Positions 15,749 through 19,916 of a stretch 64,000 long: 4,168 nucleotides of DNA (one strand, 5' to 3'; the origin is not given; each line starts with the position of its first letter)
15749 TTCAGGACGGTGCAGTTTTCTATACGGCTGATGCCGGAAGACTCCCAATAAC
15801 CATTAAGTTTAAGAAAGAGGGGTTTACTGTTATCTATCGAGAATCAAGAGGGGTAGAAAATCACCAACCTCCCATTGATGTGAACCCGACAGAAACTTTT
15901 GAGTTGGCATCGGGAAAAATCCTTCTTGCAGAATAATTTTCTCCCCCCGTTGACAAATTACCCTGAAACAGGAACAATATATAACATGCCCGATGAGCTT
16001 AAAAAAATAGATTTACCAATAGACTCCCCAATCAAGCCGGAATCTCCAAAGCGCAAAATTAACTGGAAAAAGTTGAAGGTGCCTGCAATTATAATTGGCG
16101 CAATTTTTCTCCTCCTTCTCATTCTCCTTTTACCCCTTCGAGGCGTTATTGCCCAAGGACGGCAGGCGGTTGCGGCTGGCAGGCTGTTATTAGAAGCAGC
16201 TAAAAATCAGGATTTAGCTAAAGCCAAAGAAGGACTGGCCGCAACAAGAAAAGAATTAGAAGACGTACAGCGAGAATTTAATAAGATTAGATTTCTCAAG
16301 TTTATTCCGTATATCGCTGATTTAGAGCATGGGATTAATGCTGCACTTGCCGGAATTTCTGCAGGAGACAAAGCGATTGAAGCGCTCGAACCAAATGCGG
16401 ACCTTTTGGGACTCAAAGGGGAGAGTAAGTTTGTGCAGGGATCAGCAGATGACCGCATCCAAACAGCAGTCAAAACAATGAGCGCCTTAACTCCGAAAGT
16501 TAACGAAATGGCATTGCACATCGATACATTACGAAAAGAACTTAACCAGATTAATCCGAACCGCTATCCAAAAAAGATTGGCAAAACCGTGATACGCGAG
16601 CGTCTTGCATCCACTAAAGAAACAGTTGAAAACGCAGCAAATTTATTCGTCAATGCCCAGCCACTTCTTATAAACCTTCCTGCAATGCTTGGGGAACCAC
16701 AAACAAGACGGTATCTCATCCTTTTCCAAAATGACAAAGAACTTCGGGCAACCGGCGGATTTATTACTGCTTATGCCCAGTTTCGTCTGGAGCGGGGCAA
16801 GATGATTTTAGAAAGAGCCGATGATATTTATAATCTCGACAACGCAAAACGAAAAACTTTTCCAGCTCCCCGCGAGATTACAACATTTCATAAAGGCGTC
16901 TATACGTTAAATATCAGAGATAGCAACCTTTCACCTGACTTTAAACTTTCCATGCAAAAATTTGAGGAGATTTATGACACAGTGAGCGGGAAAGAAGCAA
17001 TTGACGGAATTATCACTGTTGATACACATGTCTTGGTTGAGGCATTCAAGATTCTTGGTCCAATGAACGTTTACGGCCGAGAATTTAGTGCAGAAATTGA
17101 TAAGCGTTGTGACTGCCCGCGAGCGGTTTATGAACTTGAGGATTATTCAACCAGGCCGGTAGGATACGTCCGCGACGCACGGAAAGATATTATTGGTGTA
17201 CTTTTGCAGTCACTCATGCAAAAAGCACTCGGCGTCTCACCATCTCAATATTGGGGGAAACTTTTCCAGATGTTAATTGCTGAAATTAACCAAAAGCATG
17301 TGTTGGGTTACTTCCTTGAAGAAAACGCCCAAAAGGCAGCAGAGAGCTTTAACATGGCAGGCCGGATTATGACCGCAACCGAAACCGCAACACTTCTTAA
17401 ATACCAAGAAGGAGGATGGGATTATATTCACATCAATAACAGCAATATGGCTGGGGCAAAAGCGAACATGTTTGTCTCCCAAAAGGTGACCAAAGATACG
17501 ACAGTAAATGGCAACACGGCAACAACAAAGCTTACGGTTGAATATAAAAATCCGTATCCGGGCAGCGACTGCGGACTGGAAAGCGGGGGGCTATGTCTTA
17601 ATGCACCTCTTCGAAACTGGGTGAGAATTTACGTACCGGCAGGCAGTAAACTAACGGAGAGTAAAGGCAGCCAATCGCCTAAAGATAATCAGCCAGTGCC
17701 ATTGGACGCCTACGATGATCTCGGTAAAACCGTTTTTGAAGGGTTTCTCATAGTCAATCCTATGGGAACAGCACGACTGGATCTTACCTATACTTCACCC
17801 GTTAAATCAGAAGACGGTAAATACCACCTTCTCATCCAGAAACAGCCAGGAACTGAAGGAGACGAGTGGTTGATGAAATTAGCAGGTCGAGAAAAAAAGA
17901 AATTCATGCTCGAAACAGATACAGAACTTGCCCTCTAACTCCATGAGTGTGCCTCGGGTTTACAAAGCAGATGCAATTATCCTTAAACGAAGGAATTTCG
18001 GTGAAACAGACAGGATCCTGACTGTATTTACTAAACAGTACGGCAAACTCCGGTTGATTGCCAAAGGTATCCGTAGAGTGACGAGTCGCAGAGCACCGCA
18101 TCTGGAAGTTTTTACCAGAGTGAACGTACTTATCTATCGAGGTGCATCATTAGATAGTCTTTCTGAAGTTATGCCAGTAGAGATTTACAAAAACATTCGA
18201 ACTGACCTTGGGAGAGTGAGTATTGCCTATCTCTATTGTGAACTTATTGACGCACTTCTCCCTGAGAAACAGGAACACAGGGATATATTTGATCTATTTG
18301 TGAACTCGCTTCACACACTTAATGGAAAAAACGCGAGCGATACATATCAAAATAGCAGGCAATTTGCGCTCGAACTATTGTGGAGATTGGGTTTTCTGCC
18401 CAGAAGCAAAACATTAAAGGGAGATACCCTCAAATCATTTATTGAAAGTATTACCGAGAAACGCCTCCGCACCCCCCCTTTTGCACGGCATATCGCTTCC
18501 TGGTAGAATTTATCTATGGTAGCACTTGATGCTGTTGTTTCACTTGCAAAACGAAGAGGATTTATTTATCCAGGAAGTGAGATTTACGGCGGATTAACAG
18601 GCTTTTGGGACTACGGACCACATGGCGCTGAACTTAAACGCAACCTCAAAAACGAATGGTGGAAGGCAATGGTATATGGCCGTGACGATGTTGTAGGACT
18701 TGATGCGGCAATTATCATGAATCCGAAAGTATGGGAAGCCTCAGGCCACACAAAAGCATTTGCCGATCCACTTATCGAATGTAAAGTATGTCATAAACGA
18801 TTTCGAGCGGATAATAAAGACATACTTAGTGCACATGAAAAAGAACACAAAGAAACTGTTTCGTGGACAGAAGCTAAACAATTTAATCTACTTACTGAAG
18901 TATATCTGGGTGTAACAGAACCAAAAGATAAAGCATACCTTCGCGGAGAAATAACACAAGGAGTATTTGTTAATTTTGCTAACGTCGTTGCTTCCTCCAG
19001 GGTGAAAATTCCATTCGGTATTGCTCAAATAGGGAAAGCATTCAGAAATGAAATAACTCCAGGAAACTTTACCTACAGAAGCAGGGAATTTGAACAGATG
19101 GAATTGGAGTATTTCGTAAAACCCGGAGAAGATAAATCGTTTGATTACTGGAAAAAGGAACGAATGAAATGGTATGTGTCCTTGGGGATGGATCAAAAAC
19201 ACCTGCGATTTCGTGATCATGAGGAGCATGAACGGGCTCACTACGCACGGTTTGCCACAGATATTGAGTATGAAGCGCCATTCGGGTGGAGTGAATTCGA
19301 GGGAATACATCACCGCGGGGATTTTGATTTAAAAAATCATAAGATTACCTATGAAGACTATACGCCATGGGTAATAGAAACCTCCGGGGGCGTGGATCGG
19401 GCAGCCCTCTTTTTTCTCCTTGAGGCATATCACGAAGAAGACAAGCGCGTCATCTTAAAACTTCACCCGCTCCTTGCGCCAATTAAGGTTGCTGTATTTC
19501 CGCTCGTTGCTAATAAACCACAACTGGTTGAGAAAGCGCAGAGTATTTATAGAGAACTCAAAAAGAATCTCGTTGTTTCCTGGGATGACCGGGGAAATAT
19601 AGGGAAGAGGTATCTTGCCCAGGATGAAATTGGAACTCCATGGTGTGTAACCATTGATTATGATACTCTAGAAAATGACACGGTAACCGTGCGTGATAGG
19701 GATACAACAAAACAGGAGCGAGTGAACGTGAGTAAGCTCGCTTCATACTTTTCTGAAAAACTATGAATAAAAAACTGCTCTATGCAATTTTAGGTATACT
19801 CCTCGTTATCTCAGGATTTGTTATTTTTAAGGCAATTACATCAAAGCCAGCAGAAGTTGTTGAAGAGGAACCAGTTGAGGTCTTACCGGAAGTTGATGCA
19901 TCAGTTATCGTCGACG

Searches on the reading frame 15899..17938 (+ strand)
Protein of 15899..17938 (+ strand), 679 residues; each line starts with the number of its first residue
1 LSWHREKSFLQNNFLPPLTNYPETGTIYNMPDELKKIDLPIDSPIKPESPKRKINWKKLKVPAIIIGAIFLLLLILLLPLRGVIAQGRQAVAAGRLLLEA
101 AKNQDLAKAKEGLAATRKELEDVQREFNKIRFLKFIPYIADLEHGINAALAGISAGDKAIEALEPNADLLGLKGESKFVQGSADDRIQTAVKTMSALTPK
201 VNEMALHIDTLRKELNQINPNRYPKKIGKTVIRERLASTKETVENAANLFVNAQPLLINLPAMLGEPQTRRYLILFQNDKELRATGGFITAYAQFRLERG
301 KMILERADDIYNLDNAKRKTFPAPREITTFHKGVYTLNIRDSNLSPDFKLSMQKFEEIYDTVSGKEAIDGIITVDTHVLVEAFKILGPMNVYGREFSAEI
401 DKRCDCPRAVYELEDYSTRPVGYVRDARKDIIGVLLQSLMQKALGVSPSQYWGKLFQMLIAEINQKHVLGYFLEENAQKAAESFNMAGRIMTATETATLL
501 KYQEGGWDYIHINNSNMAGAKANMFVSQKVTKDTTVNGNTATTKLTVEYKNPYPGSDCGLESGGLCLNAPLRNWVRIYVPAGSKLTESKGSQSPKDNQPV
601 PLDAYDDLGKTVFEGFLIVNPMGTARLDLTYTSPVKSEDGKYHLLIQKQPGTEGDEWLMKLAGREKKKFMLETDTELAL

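Call 7: search_protein_families(library=pfam, proteins=[window:15899-17938:+], max_evalue=0.01)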
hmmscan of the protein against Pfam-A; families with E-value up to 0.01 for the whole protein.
window:15899-17938:+ (679 aa): 1 family
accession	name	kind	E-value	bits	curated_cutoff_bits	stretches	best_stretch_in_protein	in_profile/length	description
PF13196.11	DUF4012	-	4.4e-23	82.8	28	1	268-396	2-130/144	Protein of unknown function (DUF4012)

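Call 9: search_protein_families(library=ncbifam, proteins=[window:15899-17935:+], max_evalue=1)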
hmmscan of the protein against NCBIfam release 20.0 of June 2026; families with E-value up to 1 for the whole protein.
window:15899-17935:+ (679 aa): 1 family
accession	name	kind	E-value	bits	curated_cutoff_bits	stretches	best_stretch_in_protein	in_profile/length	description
NF053815.1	teico_TcaA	equivalog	0.15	10.9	550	1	48-122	41-110/463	membrane-associated protein TcaA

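Call 102: search_solved_structures(query=window:15899-17935:+, max_evalue=1)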
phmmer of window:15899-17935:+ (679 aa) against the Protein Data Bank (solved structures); distinct sequences matched with E-value up to 1: 0.

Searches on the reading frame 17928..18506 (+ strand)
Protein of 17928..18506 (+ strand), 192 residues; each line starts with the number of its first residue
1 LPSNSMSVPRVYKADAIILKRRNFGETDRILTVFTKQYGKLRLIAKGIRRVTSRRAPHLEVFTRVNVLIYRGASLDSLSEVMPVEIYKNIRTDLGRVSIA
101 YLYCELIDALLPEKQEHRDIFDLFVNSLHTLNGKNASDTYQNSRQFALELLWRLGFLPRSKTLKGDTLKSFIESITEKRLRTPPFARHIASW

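Call 7: search_protein_families(library=pfam, proteins=[window:17928-18506:+], max_evalue=0.01)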
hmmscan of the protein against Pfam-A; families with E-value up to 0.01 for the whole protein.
window:17928-18506:+ (192 aa): 2 families
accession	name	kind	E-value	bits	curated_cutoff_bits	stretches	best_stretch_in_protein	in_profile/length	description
PF11967.14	RecO_N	-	1.3e-22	80.1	27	1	11-87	3-80/80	Recombination protein O N terminal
PF02565.21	RecO_C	-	2.7e-12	47.1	22.1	1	91-159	1-67/157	Recombination protein O C terminal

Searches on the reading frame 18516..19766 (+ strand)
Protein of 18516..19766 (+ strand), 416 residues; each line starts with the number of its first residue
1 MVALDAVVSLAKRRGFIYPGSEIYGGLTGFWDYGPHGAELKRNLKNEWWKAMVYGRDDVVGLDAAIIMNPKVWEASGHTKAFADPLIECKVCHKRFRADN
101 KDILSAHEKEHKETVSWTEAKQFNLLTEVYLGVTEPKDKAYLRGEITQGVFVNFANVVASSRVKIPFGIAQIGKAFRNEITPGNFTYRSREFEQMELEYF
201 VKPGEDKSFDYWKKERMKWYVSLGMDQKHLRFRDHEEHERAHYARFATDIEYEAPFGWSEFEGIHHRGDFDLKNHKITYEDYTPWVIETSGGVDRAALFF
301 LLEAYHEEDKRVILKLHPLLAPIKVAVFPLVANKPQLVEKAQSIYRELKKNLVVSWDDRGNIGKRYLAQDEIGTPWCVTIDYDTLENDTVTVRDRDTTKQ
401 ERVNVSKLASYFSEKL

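Call 7: search_protein_families(library=pfam, proteins=[window:18516-19766:+], max_evalue=0.01)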
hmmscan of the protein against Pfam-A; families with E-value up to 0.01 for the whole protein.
window:18516-19766:+ (416 aa): 3 families
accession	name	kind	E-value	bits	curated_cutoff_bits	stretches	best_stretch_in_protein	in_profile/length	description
PF03129.25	HGTP_anticodon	-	1.6e-21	76.7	21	1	324-414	1-93/94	Anticodon binding domain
PF00587.30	tRNA-synt_2b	-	1e-07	32.7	29.3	1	136-234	7-105/179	tRNA synthetase class II core domain (G, H, P, S and T)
PF04338.18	DUF481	-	0.0082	16.6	21.1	0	182-253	69-138/210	Protein of unknown function, DUF481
